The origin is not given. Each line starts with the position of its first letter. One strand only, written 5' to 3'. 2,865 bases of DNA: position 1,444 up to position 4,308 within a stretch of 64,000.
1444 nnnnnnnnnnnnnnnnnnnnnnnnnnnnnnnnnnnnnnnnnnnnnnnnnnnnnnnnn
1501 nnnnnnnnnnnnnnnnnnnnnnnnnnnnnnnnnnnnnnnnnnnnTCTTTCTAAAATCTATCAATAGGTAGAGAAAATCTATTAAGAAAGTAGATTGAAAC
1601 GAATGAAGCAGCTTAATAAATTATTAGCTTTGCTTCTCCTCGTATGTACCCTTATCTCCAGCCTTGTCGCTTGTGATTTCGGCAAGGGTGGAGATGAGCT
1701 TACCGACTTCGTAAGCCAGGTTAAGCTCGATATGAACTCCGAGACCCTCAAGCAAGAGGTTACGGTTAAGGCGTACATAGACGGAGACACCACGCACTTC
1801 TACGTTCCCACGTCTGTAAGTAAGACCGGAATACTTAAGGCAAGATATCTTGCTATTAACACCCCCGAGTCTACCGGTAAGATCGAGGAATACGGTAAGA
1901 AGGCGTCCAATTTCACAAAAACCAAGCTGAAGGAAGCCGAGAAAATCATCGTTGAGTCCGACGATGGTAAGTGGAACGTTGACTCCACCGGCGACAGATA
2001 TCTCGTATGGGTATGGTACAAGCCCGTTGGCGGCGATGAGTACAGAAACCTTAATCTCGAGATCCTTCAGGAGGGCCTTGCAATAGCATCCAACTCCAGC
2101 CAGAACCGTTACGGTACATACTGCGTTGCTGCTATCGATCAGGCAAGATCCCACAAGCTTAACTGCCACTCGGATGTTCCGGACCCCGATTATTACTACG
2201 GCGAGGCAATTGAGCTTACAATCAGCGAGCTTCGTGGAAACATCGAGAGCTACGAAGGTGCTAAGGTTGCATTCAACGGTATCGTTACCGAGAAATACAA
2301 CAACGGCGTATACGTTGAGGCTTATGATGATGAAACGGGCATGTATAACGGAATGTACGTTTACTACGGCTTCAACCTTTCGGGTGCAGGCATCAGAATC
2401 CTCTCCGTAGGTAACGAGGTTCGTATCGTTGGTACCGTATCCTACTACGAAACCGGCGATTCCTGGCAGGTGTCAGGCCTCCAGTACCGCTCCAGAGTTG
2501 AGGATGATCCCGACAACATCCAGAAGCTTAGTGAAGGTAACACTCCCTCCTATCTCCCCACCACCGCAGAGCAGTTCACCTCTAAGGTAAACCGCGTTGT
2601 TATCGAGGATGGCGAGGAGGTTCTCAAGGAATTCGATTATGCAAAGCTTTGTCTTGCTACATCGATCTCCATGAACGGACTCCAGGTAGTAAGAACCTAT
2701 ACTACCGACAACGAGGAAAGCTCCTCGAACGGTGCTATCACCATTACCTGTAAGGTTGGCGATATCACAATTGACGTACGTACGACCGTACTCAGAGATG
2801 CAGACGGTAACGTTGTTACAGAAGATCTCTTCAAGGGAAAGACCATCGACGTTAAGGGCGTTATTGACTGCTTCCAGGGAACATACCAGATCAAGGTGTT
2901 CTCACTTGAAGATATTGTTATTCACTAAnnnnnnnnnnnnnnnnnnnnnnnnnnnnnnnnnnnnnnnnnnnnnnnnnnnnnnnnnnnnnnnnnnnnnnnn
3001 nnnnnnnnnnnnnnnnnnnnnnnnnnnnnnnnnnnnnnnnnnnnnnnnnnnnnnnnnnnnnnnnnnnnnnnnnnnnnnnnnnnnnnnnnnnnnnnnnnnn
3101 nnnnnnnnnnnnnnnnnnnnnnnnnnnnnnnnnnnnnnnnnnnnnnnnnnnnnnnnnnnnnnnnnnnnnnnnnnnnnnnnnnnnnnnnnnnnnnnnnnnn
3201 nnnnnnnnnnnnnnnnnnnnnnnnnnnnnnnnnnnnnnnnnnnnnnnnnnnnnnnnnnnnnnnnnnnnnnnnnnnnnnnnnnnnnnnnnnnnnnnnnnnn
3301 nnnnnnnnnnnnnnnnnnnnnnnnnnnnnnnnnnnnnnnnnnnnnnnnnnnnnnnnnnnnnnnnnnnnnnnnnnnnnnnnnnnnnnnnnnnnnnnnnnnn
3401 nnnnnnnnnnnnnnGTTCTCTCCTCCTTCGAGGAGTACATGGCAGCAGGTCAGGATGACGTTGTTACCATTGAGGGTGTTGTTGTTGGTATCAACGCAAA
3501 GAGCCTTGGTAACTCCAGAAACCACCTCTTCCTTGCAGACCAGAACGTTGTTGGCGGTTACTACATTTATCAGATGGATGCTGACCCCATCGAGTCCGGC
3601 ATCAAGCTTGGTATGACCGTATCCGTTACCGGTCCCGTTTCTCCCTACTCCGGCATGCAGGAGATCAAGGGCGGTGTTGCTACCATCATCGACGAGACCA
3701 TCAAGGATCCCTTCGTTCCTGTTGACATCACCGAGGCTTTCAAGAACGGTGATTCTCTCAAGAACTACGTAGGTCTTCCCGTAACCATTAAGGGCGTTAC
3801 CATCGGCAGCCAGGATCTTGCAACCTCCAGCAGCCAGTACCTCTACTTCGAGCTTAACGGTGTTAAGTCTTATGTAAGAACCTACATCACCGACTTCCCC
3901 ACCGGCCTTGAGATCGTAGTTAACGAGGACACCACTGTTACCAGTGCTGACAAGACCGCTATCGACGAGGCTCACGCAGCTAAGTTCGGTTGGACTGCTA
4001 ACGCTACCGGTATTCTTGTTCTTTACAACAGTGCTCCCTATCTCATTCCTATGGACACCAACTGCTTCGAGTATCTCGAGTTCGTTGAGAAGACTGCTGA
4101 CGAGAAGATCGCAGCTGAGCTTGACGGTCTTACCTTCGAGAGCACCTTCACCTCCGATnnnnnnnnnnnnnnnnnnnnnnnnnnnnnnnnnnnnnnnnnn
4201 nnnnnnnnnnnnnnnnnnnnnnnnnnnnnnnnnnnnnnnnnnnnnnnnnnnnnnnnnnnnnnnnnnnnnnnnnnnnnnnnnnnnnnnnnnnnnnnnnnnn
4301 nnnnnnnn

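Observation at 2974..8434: Two giant paralogous lipoproteins sharing a highly conserved approximately 75-aa module plus uncharacterised duplicated domains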

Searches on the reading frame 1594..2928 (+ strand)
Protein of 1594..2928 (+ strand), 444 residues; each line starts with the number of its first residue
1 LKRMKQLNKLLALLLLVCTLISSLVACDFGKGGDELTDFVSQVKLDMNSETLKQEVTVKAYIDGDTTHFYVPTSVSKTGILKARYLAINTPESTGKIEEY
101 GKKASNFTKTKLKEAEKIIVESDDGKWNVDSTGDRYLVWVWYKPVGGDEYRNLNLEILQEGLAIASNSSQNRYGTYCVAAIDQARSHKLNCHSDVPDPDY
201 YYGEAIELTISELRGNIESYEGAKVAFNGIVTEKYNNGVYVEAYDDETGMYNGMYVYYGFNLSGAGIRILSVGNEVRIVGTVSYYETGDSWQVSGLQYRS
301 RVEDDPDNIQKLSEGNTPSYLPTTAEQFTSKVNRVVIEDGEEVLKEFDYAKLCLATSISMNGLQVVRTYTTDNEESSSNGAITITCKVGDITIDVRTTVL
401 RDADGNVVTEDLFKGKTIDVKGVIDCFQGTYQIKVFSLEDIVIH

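Call 3: search_protein_families(library=pfam, proteins=[window:1594-2928:+], max_evalue=1)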
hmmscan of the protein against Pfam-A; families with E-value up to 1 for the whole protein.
window:1594-2928:+ (444 aa): 3 families
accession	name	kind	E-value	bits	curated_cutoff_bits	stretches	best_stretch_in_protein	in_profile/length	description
PF00565.23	SNase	-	2.2e-11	44.6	21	1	84-190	3-103/107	Staphylococcal nuclease homologue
PF01336.31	tRNA_anti-codon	-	0.03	14.7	27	1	403-441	36-75/75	OB-fold nucleic acid binding domain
PF16127.10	DUF4839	-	0.043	14.4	25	0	218-245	25-52/123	Domain of unknown function (DUF4839)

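Call 4: search_protein_families(library=ncbifam, proteins=[window:1594-2928:+], max_evalue=1)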
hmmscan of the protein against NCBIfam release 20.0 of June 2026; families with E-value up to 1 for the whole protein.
window:1594-2928:+ (444 aa): 3 families
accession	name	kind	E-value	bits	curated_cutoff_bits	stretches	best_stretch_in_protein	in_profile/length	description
NF047694.1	TnucaseNucIStaph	equivalog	3e-11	43.1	250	1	43-191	34-173/175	thermonuclease NucI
NF047969.1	CaNuclEcnA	equivalog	0.00072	19.6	180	1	98-167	63-124/151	calcium-activated nuclease EcnA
TIGR04042.1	MSMEG_0570_fam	hypoth_equivalog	0.0017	18.4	79.85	1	158-186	43-71/90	MSMEG_0570 family nitrogen starvation response protein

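Call 64: search_protein_families(library=pfam, proteins=[window:1594-2928:+], max_evalue=0.1)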
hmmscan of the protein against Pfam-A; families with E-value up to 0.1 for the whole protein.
window:1594-2928:+ (444 aa): 3 families
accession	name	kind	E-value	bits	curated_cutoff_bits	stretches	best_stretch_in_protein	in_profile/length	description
PF00565.23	SNase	-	2.2e-11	44.6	21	1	84-190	3-103/107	Staphylococcal nuclease homologue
PF01336.31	tRNA_anti-codon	-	0.03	14.7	27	0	403-441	36-75/75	OB-fold nucleic acid binding domain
PF16127.10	DUF4839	-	0.043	14.4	25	0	218-245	25-52/123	Domain of unknown function (DUF4839)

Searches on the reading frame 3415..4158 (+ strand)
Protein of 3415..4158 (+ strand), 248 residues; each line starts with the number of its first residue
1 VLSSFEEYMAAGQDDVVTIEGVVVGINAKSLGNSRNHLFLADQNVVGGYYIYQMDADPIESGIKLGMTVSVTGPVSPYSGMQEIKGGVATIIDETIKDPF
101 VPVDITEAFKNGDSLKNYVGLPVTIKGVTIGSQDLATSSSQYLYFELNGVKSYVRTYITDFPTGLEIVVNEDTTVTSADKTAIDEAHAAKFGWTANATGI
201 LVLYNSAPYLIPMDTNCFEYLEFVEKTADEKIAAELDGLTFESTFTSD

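Call 49: search_solved_structures(query=A4, max_evalue=10, show_alignments=2)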
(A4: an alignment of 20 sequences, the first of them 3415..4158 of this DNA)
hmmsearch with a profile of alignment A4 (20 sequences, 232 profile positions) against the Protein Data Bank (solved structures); distinct sequences matched with E-value up to 10: 2.
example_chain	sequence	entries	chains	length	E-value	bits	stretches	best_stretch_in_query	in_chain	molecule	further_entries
6i52_B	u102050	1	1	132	0.34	13.6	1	16-92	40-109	Replication factor A protein 2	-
4v61_BF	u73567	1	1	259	1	12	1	152-217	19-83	Ribosomal Protein L3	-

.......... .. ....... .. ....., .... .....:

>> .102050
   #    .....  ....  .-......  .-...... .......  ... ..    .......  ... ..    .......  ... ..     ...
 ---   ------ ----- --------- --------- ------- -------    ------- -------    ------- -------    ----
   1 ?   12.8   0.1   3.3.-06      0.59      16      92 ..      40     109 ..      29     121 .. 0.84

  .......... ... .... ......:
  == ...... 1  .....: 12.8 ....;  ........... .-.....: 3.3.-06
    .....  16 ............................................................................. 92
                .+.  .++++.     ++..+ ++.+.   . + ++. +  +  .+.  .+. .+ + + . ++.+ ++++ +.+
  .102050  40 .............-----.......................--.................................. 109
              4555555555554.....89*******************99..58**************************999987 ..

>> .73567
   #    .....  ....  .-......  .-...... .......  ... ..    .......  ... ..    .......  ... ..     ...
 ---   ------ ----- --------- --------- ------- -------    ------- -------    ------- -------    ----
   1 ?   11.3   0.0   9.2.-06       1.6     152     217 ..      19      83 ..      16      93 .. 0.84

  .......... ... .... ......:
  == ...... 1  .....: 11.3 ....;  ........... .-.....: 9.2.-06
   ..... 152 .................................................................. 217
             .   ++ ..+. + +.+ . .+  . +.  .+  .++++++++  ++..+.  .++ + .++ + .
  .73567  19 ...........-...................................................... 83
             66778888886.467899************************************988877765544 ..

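Call 50: search_protein_families(library=pfam, alignment_id=A4, max_evalue=0.05)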
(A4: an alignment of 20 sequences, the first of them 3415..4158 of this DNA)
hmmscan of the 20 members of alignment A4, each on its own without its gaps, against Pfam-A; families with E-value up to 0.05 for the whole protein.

A. member 1, window:3415-4158:+ (248 aa): 1 family
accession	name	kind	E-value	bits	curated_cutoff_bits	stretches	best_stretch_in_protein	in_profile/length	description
PF01336.31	tRNA_anti-codon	-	0.045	14.1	27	0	17-84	1-67/75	OB-fold nucleic acid binding domain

B. families by the number of members that match (of 20 scanned): 6 families
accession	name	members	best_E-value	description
PF01336.31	tRNA_anti-codon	7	4.2e-05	OB-fold nucleic acid binding domain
PF18942.5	DUF5689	4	5.1e-09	Family of unknown function (DUF5689)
PF19135.5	DUF5818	2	0.032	Protein of unknown function (DUF5818)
PF21162.3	ETFQO_UQ-bd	1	0.017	ETF-QO, ubiquinone-binding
PF25784.1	BigA_N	1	0.026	BigA and YdbA N-terminal beta barrel domain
PF11518.13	DUF3221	1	0.032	Protein of unknown function (DUF3221)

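Call 55: predict_structure(alignment_id=A4)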
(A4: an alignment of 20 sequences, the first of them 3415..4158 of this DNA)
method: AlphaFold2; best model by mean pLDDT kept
length: 248 residues; sequences in the alignment: 20
mean_pLDDT: 92.1   pTM: 0.87
mean pLDDT of the five models: 92.1, 91.5, 91.4, 90.9, 90.8
residues with pLDDT >= 90: 193; 70-90: 44; 50-70: 11; < 50: 0
segments of 3 or more residues with pLDDT < 50: none
pLDDT, mean of each block of 10 residues (from residue 1): 93 98 97 94 94 97 97 96 97 93 97 95 97 80 93 93 90 91 95 96 95 96 86 75 60
secondary structure, 60 per line:
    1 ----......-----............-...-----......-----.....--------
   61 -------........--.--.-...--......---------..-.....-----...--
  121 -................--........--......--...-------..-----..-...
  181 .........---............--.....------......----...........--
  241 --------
elements in order: H5-10 E16-27 E37-42 E48-52 E68-75 E83-85 E88-93 H106-110 E122-137 E140-147 E150-155 H178-189 E193-204 E207-211 E218-223 H228-238
